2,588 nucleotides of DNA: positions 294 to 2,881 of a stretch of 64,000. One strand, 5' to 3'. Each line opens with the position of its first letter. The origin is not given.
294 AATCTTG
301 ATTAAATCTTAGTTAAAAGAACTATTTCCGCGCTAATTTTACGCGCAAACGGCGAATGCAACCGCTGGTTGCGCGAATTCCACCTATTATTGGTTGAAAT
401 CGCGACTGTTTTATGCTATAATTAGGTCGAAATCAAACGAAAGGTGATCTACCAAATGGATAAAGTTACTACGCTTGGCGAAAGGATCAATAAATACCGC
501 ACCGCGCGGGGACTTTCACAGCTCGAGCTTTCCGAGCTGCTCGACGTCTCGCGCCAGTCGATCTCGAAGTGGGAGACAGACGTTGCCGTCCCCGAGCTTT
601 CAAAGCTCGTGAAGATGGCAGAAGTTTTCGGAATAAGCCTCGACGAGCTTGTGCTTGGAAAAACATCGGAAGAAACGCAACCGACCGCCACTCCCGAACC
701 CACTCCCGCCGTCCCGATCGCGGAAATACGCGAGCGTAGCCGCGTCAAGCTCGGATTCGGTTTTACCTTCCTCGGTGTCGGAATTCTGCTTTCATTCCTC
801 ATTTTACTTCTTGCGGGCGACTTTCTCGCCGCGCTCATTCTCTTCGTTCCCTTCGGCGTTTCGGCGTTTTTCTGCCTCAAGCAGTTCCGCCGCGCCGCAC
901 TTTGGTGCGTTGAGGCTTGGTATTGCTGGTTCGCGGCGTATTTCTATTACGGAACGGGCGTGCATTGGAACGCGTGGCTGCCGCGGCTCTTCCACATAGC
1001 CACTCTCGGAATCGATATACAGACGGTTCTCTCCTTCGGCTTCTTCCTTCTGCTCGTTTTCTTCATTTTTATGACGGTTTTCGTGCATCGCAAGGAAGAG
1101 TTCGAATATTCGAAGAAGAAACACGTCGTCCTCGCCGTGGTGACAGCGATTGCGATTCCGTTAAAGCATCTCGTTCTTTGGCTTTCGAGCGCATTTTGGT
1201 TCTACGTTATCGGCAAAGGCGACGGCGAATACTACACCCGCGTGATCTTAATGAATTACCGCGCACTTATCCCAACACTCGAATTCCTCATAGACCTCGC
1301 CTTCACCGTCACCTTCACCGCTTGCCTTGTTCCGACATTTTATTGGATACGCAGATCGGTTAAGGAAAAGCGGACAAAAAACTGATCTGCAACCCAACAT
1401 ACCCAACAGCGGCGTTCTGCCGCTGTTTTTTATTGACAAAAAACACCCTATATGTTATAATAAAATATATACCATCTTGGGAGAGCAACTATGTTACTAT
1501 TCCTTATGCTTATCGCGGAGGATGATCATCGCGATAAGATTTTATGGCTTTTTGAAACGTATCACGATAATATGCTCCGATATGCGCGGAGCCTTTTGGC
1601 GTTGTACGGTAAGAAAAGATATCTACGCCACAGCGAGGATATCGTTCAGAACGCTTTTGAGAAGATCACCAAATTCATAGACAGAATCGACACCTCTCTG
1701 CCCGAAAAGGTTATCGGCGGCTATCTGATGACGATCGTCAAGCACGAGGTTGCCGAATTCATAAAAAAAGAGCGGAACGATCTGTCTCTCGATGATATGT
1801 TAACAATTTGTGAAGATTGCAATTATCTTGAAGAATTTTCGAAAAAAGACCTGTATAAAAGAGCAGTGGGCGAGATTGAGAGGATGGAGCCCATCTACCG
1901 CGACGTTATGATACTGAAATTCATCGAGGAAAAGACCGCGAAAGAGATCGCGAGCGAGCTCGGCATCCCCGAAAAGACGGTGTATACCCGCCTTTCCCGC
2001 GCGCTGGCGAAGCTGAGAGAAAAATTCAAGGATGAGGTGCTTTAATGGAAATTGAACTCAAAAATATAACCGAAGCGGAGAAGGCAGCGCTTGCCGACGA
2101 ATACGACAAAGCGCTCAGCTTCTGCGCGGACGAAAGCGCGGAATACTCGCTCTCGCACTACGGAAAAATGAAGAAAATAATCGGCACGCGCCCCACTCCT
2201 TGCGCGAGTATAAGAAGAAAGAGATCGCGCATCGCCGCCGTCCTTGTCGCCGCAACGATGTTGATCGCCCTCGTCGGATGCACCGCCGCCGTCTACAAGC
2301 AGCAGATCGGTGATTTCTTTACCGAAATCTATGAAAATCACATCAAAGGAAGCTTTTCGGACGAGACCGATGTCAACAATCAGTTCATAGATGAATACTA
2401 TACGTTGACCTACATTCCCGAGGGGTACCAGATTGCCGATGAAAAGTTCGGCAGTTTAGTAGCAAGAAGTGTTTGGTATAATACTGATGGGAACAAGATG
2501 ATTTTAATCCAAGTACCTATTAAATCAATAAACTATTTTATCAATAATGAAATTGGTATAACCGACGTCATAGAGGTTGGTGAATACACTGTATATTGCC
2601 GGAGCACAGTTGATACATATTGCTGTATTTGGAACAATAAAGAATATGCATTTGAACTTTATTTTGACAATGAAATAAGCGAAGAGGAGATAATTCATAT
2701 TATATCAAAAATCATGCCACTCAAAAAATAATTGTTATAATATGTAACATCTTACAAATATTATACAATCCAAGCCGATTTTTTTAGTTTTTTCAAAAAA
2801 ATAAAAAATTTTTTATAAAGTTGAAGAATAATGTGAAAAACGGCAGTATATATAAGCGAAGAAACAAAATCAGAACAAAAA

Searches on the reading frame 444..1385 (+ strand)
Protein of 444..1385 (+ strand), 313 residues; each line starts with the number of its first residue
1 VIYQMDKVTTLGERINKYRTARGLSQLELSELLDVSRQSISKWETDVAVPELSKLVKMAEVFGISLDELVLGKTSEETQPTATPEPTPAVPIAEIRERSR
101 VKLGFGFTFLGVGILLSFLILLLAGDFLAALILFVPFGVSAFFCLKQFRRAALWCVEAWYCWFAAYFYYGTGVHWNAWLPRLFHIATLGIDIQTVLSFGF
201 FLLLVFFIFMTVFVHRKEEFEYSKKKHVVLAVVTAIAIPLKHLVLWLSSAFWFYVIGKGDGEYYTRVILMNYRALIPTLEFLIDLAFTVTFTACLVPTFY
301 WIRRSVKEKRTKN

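Call 26: search_protein_families(library=pfam, proteins=[window:444-1385:+], max_evalue=0.01)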
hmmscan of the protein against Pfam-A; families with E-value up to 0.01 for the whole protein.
window:444-1385:+ (313 aa): 5 families
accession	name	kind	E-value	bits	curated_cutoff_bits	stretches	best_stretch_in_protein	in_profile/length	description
PF01381.28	HTH_3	-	4.7e-16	59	23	1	16-69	2-55/55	Helix-turn-helix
PF12844.13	HTH_19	-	6.7e-13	48.8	30.2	1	12-73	1-62/64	Helix-turn-helix domain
PF13560.12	HTH_31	-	2.7e-09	37.6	27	1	11-69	2-61/64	Helix-turn-helix domain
PF07022.19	Phage_CI_repr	-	1.5e-07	32.1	22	1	14-73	2-61/65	Bacteriophage CI repressor helix-turn-helix domain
PF13443.12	HTH_26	-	0.00067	20.3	22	1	14-69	1-57/63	Cro/C1-type HTH DNA-binding domain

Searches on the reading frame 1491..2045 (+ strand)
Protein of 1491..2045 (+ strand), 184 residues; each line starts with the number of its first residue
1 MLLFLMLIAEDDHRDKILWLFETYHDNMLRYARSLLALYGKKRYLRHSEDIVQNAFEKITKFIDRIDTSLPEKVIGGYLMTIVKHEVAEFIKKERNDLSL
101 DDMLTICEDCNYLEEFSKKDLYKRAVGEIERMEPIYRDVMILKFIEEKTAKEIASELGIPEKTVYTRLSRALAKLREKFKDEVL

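Call 3: search_protein_families(library=pfam, proteins=[window:1491-2045:+], max_evalue=1)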
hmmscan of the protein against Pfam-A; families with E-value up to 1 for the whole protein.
window:1491-2045:+ (184 aa): 24 families
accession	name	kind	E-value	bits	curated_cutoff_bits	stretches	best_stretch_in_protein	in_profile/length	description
PF08281.18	Sigma70_r4_2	-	3.9e-15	55.7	25.7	1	129-175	8-54/54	Sigma-70, region 4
PF04545.22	Sigma70_r4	-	3.3e-10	39.8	24.1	1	130-177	3-50/50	Sigma-70, region 4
PF04542.20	Sigma70_r2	-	5.4e-06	26.6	24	1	20-95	1-69/71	Sigma-70 region 2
PF00196.25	GerE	-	0.00012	22.1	23.5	1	145-176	15-46/57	Bacterial regulatory proteins, luxR family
PF21476.4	PF0610-like_N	-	0.00034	21.2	33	1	146-168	13-35/50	PF0610-like, N-terminal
PF14493.12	HTH_40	-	0.0011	19.6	27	1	144-174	9-39/89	Helix-turn-helix domain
PF04967.18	HTH_10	-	0.0014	18.9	23.1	1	148-175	24-51/53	HTH DNA binding domain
PF13384.12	HTH_23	-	0.002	18.4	24.6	1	141-170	11-40/50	Homeodomain-like domain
PF07638.17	Sigma70_ECF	-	0.0022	18.4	21.1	1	125-179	129-183/185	ECF sigma factor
PF12840.13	HTH_20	-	0.0028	18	27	1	141-172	9-42/51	Helix-turn-helix domain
PF01978.25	TrmB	-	0.0035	17.6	25.6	1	146-170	21-45/68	Sugar-specific transcriptional regulator TrmB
PF07022.19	Phage_CI_repr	-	0.024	15.4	22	1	148-170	13-35/65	Bacteriophage CI repressor helix-turn-helix domain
PF13518.12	HTH_28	-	0.024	15.1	25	1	143-170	8-35/52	Helix-turn-helix domain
PF19276.4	HD_assoc_2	-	0.025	14.4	23.1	1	111-164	93-145/222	HD associated region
PF07374.17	DUF1492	-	0.027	15.1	21.5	1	114-175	40-99/100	Protein of unknown function (DUF1492)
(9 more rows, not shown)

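Call 4: search_protein_families(library=ncbifam, proteins=[window:1491-2045:+], max_evalue=1)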
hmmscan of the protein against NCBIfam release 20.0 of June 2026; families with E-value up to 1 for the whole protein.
window:1491-2045:+ (184 aa): 85 families (the best 25 are shown)
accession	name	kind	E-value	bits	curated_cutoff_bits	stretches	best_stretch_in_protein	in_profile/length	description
TIGR02985.1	Sig70_bacteroi1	subfamily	6.1e-21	75.3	126.4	1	20-178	6-161/162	RNA polymerase sigma-70 factor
TIGR02937.1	sigma70-ECF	superfamily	1.6e-18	66.9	42.9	1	20-178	6-164/165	sigma-70 family RNA polymerase sigma factor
NF058625.1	sigma_PG0214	equivalog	3.9e-15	56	130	1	23-181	12-163/170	GFO_1088 family ECF-type sigma factor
NF009170.0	PRK12517.1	subfamily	1.1e-14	54.3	197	1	20-180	28-177/188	RNA polymerase sigma factor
TIGR02983.1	SigE-fam_strep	subfamily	1.7e-13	50.8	141.55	1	21-180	12-159/162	SigE family RNA polymerase sigma factor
NF053879.1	RNAPolSigSigVBac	equivalog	5.9e-13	48.8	190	1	48-182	31-158/160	RNA polymerase sigma factor SigV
TIGR02952.1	Sig70_famx2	equivalog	9.8e-13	48.3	206.45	1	9-177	5-168/170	ECF subfamily RNA polymerase sigma factor, BldN family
NF007223.0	PRK09641.1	equivalog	9.1e-12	45.2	209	1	22-181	25-186/187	RNA polymerase sigma factor SigW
TIGR02948.1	SigW_bacill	equivalog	1.1e-10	41.8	243.1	1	45-181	42-186/187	RNA polymerase sigma factor SigW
NF008888.0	PRK11922.1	equivalog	1.9e-10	40.8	204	1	17-183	32-200/231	RNA polymerase sigma factor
NF007216.0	PRK09638.1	equivalog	3.5e-10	39.9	194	1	17-181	20-176/180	RNA polymerase sigma factor SigY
TIGR02984.1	Sig-70_plancto1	subfamily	8.2e-10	38.6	183.75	1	117-179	126-188/189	RNA polymerase sigma-70 factor, Planctomycetaceae-specific subfamily 1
TIGR02954.1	Sig70_famx3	hypoth_equivalog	1.1e-09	38.3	188.5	1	46-181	38-169/170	RNA polymerase sigma-70 factor, TIGR02954 family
NF008891.0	PRK11924.1-5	subfamily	4e-09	36.8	259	1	15-178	3-162/171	RNA polymerase sigma factor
TIGR02989.1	Sig-70_gvs1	subfamily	5.5e-09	36.1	124.55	1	20-177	6-156/158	RNA polymerase sigma-70 factor, Rhodopirellula/Verrucomicrobium family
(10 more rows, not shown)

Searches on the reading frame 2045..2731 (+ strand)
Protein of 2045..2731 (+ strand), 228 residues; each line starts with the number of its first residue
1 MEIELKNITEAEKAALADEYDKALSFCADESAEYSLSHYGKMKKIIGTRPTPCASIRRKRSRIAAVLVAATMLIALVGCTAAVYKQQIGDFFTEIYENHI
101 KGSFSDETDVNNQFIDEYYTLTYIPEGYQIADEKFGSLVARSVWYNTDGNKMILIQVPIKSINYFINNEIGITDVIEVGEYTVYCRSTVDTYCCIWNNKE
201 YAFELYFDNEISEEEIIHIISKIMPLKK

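Call 3: search_protein_families(library=pfam, proteins=[window:2045-2731:+], max_evalue=1)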
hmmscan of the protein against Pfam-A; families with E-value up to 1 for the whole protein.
window:2045-2731:+ (228 aa): 1 family
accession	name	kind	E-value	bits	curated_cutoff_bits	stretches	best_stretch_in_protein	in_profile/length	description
PF14285.11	DUF4367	-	1.5e-08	35.5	22.1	1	119-223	2-110/110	Domain of unknown function (DUF4367)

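Call 4: search_protein_families(library=ncbifam, proteins=[window:2045-2731:+], max_evalue=1)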
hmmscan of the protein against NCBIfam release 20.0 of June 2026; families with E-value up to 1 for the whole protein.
window:2045-2731:+ (228 aa): 0 families

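Call 58: search_solved_structures(query=window:2045-2731:+, max_evalue=10)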
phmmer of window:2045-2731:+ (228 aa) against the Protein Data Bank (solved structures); distinct sequences matched with E-value up to 10: 2.
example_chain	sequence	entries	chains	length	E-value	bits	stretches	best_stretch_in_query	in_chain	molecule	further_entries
5a0d_A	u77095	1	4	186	0.022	17.7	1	83-178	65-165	SURFACE ANCHORED PROTEIN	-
5a0g_A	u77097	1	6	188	0.024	17.6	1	83-178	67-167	SURFACE ANCHORED PROTEIN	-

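Call 67: search_protein_families(library=padloc, proteins=[window:2045-2731:+], max_evalue=0.1)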
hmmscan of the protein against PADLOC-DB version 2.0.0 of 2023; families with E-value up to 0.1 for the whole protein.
window:2045-2731:+ (228 aa): 0 families

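Call 68: search_protein_families(library=phrogs, proteins=[window:2045-2731:+], max_evalue=0.1)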
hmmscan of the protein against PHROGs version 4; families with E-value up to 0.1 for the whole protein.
window:2045-2731:+ (228 aa): 0 families
